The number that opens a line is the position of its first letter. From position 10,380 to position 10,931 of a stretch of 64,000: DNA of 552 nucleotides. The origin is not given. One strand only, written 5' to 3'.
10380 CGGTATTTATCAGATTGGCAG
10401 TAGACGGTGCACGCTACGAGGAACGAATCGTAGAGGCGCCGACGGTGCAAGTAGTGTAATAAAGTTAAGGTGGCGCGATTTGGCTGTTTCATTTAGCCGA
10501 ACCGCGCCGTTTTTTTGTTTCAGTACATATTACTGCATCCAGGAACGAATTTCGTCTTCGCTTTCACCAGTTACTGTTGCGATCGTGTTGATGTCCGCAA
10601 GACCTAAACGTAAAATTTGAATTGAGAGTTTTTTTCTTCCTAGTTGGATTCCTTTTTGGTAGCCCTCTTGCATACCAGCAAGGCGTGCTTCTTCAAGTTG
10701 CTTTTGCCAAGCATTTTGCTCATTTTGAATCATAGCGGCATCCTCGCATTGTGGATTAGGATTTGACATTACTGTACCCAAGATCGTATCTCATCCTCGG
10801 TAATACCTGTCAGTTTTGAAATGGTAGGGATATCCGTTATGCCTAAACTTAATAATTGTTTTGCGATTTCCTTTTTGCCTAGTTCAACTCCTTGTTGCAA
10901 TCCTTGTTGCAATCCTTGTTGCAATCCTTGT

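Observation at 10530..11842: Rpn-family nuclease with internal micro-repeats and a separately encoded copy of its own C-terminal tail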

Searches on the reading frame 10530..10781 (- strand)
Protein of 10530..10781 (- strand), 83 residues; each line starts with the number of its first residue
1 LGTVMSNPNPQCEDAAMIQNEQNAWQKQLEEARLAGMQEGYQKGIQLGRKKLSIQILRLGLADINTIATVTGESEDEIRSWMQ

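Call 3: search_protein_families(library=pfam, proteins=[window:10530-10781:-], max_evalue=0.01)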
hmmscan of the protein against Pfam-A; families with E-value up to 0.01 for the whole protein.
window:10530-10781:- (83 aa): 1 family
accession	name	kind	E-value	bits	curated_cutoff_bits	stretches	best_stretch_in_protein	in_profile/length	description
PF09811.14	Yae1_N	-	0.0014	18.7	27.5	1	27-49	12-34/39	Essential protein Yae1, N terminal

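Call 7: search_protein_families(library=ncbifam, proteins=[window:10530-10781:-], max_evalue=1)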
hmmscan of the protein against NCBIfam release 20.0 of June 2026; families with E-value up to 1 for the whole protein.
window:10530-10781:- (83 aa): 5 families
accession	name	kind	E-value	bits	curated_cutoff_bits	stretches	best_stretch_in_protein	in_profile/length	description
TIGR03825.1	FliH_bacil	equivalog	0.0009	18.8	148.9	1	17-51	70-104/255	flagellar assembly protein FliH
NF009925.1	PRK13386.1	equivalog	0.0059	15.9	192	1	15-65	25-75/228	flagellar assembly protein FliH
TIGR01784.1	T_den_put_tspse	subfamily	0.0063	16.4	52.1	1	19-80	206-272/273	Rpn family recombination-promoting nuclease/putative transposase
NF004267.1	PRK05687.1-3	equivalog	0.043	12.9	293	1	13-51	76-114/266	flagellar assembly protein FliH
NF005198.1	PRK06669.1-3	equivalog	0.05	12.8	200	1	12-56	118-162/299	flagellar assembly protein FliH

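Call 17: find_homologous_proteins(query=window:10533-10769:-, max_evalue=0.01)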
Query seq(79 aa) (79 aa): 2 proteins with E <= 0.01 among 2 candidates.
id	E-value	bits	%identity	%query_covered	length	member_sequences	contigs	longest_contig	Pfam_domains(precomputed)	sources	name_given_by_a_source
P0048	2.2e-35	137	97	86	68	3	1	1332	-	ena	-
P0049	2.8e-29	118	89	85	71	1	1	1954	-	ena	-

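Call 19: find_encoding_contigs(protein=P0048, flank=3000, max_places=5)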
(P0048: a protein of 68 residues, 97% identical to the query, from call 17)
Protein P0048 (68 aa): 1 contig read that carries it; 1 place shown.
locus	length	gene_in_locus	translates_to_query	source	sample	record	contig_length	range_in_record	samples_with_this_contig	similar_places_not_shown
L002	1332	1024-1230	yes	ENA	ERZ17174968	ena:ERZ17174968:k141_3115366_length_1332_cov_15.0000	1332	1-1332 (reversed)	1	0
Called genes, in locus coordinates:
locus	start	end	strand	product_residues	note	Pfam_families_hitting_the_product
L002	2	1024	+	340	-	?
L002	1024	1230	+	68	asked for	-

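Call 20: find_encoding_contigs(protein=P0049, flank=3000, max_places=5)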
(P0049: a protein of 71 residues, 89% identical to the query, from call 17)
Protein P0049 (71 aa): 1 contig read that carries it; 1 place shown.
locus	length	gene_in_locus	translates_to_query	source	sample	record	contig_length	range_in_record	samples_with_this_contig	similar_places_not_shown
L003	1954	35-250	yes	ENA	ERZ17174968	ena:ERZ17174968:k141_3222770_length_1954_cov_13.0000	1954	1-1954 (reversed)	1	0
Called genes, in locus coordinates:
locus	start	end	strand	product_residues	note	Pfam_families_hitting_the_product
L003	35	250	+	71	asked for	-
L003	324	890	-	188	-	-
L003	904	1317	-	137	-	-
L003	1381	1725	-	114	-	-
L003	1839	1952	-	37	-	?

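Call 35: search_protein_families(library=padloc, proteins=[window:10530-10781:-], max_evalue=0.001)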
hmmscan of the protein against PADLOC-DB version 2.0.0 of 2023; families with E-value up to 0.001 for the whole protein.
window:10530-10781:- (83 aa): 0 families

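Call 64: predict_structure(alignment_id=A6)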
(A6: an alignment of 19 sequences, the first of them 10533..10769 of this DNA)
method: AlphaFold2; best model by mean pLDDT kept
length: 79 residues; sequences in the alignment: 19
mean_pLDDT: 76.6   pTM: 0.47
mean pLDDT of the five models: 76.6, 74.4, 72.7, 70.0, 68.5
residues with pLDDT >= 90: 14; 70-90: 40; 50-70: 22; < 50: 3
segments of 3 or more residues with pLDDT < 50: 1-3
pLDDT, mean of each block of 10 residues (from residue 1): 53 73 69 70 82 90 89 88
secondary structure, 60 per line:
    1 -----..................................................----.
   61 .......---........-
elements in order: H6-55 H60-67 H71-78

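Call 67: fold_search(model_id=the predicted structure, library=pdb)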
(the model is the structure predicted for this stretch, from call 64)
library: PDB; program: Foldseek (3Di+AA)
matches with E <= 10: 258; with E <= 0.001: 0
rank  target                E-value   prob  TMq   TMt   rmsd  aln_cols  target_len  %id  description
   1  2ev5_A                1.6e+00  0.25  0.30  0.20   4.1        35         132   17  Bacillus subtilis manganese transport regulator (MNTR) bound to calcium (released 2006-03-07)
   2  8b4h_A                1.8e+00  0.66  0.42  0.10   1.1        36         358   19  IstA transposase cleaved donor complex (released 2023-05-03)
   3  2znz_C                1.8e+00  0.41  0.36  0.21   2.1        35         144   31  Crystal structure of FFRP (released 2009-03-17)
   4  2vbw_A                1.8e+00  0.25  0.32  0.18   3.1        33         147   24  Feast or famine regulatory protein (Rv3291c)from M. tuberculosis complexed with L-Phenylalanine (released 2007-11-06)
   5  2w25_A                1.8e+00  0.25  0.32  0.18   3.1        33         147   24  Crystal structure of Glu104Ala mutant (released 2009-11-17)
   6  4ldz_A                2.0e+00  0.44  0.36  0.16   1.7        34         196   18  Crystal structure of the full-length response regulator DesR in the active state (released 2014-07-16)
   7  1tc3_C                2.0e+00  0.41  0.36  0.51   1.8        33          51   12  TRANSPOSASE TC3A1-65 FROM CAENORHABDITIS ELEGANS (released 1997-11-21)
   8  2cyy                  2.0e+00  0.28  0.33  0.19   3.1        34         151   26  Crystal structure of PH1519 from Pyrococcus horikosii OT3 (released 2006-09-19)
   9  1u78_A                2.1e+00  0.38  0.36  0.28   1.8        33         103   12  Structure of the bipartite DNA-binding domain of Tc3 transposase bound to transposon DNA (released 2004-08-31)
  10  1i1g_A                2.1e+00  0.30  0.35  0.21   2.2        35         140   28  CRYSTAL STRUCTURE OF THE LRP-LIKE TRANSCRIPTIONAL REGULATOR FROM THE ARCHAEON PYROCOCCUS FURIOSUS (released 2002-02-06)
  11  2ou2                  2.1e+00  0.25  0.31  0.12   3.6        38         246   26  Acetyltransferase domain of Human HIV-1 Tat interacting protein, 60kDa, isoform 3 (released 2007-02-27)
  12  2ev0_A                2.1e+00  0.21  0.30  0.20   4.1        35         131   17  Bacillus subtilis manganese transport regulator (MNTR) bound to cadmium (released 2006-03-07)
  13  4ldz_B                2.3e+00  0.41  0.36  0.16   1.7        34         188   18  Crystal structure of the full-length response regulator DesR in the active state (released 2014-07-16)
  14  1tro_G                2.3e+00  0.25  0.47  0.37  11.7        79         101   14  CRYSTAL STRUCTURE OF TRP REPRESSOR OPERATOR COMPLEX AT ATOMIC RESOLUTION (released 1994-01-31)
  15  2giv                  2.3e+00  0.20  0.32  0.12   3.4        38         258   21  Human MYST histone acetyltransferase 1 (released 2006-04-11)
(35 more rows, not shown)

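Call 82: search_protein_representatives(protein=window:10533-10769:-)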
Query: 79 residues. Proteins with E-value up to 0.001 (for the whole library): 14; up to 1e-10: 4; up to 1e-30: 1. The best 14 are listed.
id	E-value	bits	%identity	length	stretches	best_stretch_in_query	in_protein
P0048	7.0e-36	137.2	97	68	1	1-68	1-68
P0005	8.8e-17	76.7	62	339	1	7-79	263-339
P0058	1.2e-11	60.5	54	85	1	15-79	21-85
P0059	8.3e-11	57.8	49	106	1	7-79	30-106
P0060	1.6e-09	53.7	38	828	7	33-65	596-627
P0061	6.1e-05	39.2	46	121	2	19-78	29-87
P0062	2.0e-04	37.6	41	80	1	18-76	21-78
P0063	2.6e-04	37.2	45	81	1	15-74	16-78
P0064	3.1e-04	37.0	42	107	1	16-76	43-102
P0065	3.6e-04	36.7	38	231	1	13-76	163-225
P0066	5.7e-04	36.1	33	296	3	28-75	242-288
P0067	6.2e-04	36.0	35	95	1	13-75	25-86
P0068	7.4e-04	35.8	40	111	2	27-74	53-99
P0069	7.4e-04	35.8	33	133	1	18-75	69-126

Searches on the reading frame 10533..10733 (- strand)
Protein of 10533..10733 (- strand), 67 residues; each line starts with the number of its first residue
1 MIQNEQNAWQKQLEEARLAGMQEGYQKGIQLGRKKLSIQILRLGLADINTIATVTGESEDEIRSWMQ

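Call 41: search_solved_structures(query=window:10533-10733:-, max_evalue=10, show_alignments=2)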
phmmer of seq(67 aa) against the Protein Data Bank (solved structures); distinct sequences matched with E-value up to 10: 0.
